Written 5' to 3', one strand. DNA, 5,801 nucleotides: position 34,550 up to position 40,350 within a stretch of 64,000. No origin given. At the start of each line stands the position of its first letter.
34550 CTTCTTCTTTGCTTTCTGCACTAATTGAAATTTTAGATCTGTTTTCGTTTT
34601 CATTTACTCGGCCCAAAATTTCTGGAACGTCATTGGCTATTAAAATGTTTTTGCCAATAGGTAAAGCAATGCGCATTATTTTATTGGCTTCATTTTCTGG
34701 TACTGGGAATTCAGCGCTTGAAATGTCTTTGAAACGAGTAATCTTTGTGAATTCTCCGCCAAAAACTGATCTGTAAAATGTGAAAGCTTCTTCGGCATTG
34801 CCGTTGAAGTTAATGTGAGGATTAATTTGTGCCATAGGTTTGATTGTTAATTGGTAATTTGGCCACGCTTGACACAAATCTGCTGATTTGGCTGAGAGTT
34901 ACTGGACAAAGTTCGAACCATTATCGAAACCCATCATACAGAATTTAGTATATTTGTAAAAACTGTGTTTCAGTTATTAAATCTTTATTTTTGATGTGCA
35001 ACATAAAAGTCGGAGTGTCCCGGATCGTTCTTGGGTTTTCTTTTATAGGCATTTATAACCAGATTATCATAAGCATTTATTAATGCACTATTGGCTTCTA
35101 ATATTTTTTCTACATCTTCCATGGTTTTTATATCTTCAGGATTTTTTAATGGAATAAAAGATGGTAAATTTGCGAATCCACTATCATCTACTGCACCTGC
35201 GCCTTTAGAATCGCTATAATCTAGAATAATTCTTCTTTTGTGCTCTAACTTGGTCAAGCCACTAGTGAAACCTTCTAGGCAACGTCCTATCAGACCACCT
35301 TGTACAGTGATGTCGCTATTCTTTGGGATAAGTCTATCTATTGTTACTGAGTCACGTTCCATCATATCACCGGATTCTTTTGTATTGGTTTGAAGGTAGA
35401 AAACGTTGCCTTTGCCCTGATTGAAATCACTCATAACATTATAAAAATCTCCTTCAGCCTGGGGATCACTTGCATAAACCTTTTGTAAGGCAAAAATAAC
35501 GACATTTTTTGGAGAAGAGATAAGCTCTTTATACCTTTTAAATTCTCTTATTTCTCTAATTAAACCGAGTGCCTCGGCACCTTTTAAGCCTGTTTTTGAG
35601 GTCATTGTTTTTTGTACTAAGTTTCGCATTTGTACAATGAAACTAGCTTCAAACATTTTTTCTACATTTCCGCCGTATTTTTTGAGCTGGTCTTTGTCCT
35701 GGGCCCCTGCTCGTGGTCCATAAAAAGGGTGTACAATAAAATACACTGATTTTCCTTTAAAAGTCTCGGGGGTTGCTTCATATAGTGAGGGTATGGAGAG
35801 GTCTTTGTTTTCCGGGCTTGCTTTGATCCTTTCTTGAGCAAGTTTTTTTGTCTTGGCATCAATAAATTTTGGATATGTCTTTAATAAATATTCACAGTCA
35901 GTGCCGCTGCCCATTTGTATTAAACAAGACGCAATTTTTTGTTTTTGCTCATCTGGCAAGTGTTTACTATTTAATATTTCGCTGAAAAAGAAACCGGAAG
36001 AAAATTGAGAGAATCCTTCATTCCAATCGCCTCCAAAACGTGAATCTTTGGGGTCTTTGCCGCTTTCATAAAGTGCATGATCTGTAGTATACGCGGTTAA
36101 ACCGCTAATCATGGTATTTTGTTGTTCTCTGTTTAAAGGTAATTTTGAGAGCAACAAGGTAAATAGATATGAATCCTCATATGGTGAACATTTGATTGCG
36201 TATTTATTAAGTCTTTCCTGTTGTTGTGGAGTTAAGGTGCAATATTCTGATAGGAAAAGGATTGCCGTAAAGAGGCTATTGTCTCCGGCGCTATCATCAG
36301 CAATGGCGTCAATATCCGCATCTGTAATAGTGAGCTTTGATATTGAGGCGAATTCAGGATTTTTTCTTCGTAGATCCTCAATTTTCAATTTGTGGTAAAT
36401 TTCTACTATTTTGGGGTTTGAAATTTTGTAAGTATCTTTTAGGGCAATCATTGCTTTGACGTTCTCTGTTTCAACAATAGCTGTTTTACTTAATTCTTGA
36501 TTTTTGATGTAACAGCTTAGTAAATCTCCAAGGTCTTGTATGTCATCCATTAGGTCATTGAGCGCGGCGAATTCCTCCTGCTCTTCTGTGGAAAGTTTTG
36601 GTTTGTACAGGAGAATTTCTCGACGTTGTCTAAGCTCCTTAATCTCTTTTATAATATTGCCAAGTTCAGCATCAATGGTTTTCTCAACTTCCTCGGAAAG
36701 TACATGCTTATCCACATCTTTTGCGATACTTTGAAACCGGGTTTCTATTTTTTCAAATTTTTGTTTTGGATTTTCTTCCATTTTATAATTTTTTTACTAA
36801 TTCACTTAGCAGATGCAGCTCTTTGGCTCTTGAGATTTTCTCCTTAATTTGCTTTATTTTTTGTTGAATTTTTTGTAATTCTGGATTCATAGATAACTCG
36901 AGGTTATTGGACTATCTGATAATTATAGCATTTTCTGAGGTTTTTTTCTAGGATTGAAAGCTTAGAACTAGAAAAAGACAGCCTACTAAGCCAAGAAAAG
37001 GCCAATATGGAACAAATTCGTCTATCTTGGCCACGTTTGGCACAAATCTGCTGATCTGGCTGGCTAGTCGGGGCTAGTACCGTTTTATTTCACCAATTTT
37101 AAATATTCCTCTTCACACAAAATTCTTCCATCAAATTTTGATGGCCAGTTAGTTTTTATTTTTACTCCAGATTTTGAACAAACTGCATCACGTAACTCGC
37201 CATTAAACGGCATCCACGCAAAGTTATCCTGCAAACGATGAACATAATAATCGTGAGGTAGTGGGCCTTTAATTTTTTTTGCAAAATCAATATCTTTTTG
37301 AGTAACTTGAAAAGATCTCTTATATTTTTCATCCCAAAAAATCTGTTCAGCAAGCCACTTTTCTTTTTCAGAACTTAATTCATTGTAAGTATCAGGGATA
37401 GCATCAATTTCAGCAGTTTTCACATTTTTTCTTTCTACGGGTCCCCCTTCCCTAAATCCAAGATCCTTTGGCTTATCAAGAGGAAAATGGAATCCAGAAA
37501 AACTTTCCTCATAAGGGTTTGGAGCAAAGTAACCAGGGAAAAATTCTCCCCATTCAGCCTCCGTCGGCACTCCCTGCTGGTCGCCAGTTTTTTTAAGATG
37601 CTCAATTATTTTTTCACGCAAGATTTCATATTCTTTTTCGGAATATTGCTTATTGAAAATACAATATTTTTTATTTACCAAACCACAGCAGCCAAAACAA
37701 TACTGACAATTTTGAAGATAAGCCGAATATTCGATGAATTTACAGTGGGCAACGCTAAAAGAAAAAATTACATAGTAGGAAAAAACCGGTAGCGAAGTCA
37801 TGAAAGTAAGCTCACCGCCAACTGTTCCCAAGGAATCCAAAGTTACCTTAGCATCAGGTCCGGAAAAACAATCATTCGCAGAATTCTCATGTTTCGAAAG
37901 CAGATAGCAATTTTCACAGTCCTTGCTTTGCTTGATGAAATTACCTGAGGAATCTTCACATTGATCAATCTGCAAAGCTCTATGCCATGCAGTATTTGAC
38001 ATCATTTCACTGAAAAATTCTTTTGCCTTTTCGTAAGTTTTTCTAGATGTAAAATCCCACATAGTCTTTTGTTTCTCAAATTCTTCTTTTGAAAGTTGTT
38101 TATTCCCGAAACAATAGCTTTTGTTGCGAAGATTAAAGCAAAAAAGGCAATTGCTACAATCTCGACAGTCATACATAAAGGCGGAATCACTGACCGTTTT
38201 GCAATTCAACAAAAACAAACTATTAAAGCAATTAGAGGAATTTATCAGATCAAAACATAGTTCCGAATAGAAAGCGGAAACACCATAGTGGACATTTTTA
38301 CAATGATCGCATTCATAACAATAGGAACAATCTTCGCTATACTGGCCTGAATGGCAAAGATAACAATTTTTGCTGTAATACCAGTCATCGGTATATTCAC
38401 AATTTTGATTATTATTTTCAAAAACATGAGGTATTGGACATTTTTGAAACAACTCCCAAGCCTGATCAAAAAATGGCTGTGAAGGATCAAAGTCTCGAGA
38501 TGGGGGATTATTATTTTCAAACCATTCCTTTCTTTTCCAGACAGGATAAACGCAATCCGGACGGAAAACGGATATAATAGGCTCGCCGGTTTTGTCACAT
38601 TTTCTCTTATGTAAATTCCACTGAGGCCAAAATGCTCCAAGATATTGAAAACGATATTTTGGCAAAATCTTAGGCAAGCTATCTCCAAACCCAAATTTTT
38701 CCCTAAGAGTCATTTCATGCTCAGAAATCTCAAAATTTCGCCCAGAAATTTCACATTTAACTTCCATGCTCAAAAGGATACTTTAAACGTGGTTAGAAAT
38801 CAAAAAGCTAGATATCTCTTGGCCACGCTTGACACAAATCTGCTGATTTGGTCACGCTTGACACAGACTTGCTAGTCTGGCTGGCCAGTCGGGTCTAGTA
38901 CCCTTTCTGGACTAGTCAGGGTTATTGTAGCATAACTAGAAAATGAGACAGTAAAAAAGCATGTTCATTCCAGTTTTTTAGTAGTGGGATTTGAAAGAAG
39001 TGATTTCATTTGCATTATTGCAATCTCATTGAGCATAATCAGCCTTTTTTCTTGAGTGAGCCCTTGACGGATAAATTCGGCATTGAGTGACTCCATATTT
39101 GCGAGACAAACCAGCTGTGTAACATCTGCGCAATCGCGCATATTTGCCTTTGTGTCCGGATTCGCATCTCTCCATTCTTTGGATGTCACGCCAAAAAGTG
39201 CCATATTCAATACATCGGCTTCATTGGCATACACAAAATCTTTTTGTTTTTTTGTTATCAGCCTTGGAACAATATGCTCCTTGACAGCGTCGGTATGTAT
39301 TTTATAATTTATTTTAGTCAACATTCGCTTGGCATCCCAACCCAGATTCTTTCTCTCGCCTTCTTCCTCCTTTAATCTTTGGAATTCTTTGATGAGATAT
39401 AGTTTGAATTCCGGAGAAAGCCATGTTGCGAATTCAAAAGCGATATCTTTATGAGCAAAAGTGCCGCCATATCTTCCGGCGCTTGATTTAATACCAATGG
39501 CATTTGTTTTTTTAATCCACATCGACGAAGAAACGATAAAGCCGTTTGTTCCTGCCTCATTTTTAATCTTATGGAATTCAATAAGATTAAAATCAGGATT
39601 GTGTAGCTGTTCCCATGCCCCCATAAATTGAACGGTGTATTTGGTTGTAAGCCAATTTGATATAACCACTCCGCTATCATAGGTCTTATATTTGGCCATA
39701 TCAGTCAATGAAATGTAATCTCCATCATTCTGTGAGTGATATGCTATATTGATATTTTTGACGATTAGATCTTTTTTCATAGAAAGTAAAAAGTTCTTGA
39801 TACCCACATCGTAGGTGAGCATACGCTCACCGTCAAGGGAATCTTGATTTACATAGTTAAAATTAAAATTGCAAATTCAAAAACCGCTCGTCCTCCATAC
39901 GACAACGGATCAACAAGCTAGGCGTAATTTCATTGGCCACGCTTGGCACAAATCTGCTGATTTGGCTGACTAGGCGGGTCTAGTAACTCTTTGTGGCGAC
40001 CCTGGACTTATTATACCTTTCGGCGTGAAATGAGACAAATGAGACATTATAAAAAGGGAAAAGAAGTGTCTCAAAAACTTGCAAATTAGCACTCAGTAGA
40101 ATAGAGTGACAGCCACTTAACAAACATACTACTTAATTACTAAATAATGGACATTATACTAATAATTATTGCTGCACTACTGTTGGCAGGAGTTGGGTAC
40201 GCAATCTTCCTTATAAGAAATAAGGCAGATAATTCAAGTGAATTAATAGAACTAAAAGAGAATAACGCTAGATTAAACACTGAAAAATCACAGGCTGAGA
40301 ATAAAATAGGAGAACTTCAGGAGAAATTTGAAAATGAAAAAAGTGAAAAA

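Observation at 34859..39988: Four copies of a ~55-nt structured element with compensatory stem changes, confined to a minus-strand gene run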

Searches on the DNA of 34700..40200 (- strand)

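Call 7: search_rna_families(source=window, start=34700, end=40200, threshold=evalue, max_evalue=10, show_alignments=3)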
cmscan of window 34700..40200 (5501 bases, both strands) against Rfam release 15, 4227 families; matches with E-value up to 10: 7.
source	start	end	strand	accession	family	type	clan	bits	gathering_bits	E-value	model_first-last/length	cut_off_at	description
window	35054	35119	-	RF02406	snoR120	Gene; snRNA; snoRNA; CD-box;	-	24.7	55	2.7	1-74/74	no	Small nucleolar RNA snoR120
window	35720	35836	+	RF01219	snoR100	Gene; snRNA; snoRNA; HACA-box;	-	18.4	50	5.4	1-116/116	no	Small nucleolar RNA snoR100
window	38311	38371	+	RF02931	Bacilli-1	Gene; sRNA;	-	18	55.6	1.8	1-65/65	no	Bacilli-1 RNA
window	37363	37502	-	RF00420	SNORA61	Gene; snRNA; snoRNA; HACA-box;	-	17.5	74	7.6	1-132/132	no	Small nucleolar RNA SNORA61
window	36885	36942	+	RF00612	SNORD75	Gene; snRNA; snoRNA; CD-box;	-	15.9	50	3.7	1-62/62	no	Small nucleolar RNA SNORD75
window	37405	37660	-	RF02160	PART1_2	Gene; lncRNA;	-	14.8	55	3.1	1-249/249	no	Prostate androgen-regulated transcript 1 conserved region 2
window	37386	37400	+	RF03092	Ocean-VII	Gene; sRNA;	-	12.8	53.5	5.7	1-41/41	no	Ocean-VII RNA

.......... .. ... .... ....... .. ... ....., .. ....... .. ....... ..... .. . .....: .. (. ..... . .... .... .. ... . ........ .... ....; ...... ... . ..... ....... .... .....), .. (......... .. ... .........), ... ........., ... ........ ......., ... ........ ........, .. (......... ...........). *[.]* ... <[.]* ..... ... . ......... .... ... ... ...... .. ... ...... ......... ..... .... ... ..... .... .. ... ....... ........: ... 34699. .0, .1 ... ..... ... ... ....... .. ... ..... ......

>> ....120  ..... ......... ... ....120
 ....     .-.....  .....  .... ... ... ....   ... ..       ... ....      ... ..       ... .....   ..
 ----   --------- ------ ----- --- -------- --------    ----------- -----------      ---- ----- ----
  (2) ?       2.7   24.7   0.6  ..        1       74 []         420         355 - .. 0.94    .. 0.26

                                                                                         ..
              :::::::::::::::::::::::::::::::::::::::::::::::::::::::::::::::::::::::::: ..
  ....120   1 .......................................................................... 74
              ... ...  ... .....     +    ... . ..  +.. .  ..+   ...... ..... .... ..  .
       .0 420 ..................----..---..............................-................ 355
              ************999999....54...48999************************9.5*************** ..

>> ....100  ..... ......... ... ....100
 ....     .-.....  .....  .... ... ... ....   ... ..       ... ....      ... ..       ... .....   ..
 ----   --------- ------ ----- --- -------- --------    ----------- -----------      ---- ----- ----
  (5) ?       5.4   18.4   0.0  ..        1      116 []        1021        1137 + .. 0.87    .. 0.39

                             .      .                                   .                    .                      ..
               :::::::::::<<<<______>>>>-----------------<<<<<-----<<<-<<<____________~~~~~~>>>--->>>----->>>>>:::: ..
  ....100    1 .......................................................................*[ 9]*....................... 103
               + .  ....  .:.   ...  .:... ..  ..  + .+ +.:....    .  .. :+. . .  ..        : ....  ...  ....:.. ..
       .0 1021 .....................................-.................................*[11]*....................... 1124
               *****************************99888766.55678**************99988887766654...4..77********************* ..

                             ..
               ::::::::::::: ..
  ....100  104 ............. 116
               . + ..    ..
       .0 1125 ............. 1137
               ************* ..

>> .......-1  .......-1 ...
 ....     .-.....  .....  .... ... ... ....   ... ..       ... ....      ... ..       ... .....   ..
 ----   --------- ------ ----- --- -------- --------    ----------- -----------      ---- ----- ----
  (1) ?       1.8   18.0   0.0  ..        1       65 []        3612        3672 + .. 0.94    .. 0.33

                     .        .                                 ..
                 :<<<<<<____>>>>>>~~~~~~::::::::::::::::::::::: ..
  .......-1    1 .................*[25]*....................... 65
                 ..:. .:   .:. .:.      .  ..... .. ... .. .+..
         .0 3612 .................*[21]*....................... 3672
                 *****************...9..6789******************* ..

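Call 35: build_rna_model(alignment_id=A2, structure=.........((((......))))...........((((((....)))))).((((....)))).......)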
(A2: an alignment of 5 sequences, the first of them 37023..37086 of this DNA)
Model R1 built from alignment A2 (5 sequences, 70 columns); structure: as given.
model positions 64; base pairs 14; branch points 2; effective number of sequences 2.62; information 0.875 bits per position. Calibrated on 0.2 Mb of random sequence (short: E-values are rough).
structure used (alignment columns):
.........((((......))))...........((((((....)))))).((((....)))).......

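Call 36: search_with_rna_model(model_id=R1, source=window, filters=off, max_evalue=10)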
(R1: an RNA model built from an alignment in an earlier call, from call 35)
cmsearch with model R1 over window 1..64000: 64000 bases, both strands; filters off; matches with E-value up to 10: 23.
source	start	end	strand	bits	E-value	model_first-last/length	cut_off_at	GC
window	39929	39992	-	87.7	2.8e-24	1-64/64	no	0.48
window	37023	37086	-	87.1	4.5e-24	1-64/64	no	0.52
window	38844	38907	-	85.5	1.4e-23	1-64/64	no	0.53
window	34855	34924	-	55.9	1.5e-14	1-64/64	no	0.41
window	38822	38842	-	13.3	0.16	29-57/64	no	0.52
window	38802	38867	+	11.1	0.74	1-64/64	no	0.44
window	61805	61856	-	10.8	0.93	1-64/64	no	0.25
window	33856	33890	+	9.6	2.1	1-64/64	no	0.23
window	43880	43928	-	9.3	2.7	1-64/64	no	0.31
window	6982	6995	-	9.1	3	30-43/64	no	0.21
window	20384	20440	-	9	3.2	1-64/64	no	0.32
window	45160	45212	-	8.5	4.6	1-64/64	no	0.23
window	54432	54496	-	8.2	5.6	1-64/64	no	0.31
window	51096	51134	-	8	6.5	1-64/64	no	0.38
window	35608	35660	-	8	6.6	1-64/64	no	0.26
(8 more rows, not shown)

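Call 37: search_with_rna_model(model_id=R1, sources=[L004, L005, L006, L007, L008, L002, L003], filters=off, max_evalue=10, show_alignments=4)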
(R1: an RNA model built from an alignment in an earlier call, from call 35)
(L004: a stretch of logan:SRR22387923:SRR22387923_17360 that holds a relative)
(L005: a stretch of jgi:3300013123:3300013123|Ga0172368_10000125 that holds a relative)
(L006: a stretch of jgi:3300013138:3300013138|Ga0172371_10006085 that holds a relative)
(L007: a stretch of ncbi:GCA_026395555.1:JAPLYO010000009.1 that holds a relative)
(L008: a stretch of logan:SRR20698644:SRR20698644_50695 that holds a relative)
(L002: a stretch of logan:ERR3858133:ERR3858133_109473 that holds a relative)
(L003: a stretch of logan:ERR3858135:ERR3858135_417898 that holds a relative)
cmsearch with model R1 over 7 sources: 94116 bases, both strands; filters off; matches with E-value up to 10: 27.
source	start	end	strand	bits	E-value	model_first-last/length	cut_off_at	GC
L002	1763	1826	+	87.1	6.7e-24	1-64/64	no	0.52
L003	1074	1137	+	87.1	6.7e-24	1-64/64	no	0.52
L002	3954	3987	+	43.3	1.6e-10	24-57/64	no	0.5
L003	3265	3298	+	43.3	1.6e-10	24-57/64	no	0.5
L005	2113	2170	+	29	3.7e-06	1-64/64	no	0.47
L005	1631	1665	+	28.3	6e-06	1-64/64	no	0.49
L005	9914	9983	+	27.4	1.2e-05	1-64/64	no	0.41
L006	3429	3498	+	27.4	1.2e-05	1-64/64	no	0.41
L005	11680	11714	+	24.4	9.5e-05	1-64/64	no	0.43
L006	5195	5229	+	24.4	9.5e-05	1-64/64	no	0.43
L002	1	27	+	21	0.001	29-57/64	no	0.48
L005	9556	9590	+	11.3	0.92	1-64/64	no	0.54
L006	3071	3105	+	11.3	0.92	1-64/64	no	0.54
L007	6760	6809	+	10.3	1.9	1-64/64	no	0.48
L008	1011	1060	+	10.3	1.9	1-64/64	no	0.48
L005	16293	16314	+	8.9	5.1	1-64/64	no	0.23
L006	9808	9829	+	8.9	5.1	1-64/64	no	0.23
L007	19840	19904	+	8.9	5.3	1-64/64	no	0.43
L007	16772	16818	-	8.6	6.6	1-64/64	no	0.38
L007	14087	14160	-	8.5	6.9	1-64/64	no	0.45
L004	18973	19020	-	8.2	8.2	1-64/64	no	0.44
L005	8253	8284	-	8.1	9.2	1-64/64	no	0.31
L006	1768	1799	-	8.1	9.2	1-64/64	no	0.31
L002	3189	3241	+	8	9.7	1-64/64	no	0.26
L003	2500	2552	+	8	9.7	1-64/64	no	0.26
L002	1550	1574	+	8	9.9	1-64/64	no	0.16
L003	861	885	+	8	9.9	1-64/64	no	0.16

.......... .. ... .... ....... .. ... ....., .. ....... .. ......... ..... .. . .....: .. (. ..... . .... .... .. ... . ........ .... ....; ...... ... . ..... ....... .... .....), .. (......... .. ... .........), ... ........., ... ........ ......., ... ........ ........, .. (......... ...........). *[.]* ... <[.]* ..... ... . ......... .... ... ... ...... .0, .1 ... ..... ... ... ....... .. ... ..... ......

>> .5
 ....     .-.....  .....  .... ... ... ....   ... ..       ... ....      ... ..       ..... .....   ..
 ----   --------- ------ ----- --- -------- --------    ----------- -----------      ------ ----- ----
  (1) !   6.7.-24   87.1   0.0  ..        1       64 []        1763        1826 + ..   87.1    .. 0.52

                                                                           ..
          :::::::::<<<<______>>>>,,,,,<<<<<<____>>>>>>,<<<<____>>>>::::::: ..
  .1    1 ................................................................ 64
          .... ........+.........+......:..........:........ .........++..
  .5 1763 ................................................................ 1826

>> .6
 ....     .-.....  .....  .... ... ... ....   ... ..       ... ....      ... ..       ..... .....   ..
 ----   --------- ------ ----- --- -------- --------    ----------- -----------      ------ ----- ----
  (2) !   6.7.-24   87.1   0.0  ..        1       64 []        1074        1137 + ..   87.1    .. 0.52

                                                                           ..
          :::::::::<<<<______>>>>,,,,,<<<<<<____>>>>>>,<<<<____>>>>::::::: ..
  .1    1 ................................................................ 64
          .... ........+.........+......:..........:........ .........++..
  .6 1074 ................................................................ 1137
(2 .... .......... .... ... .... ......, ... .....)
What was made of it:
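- Short-read contigs break inside the repeats (call 37).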
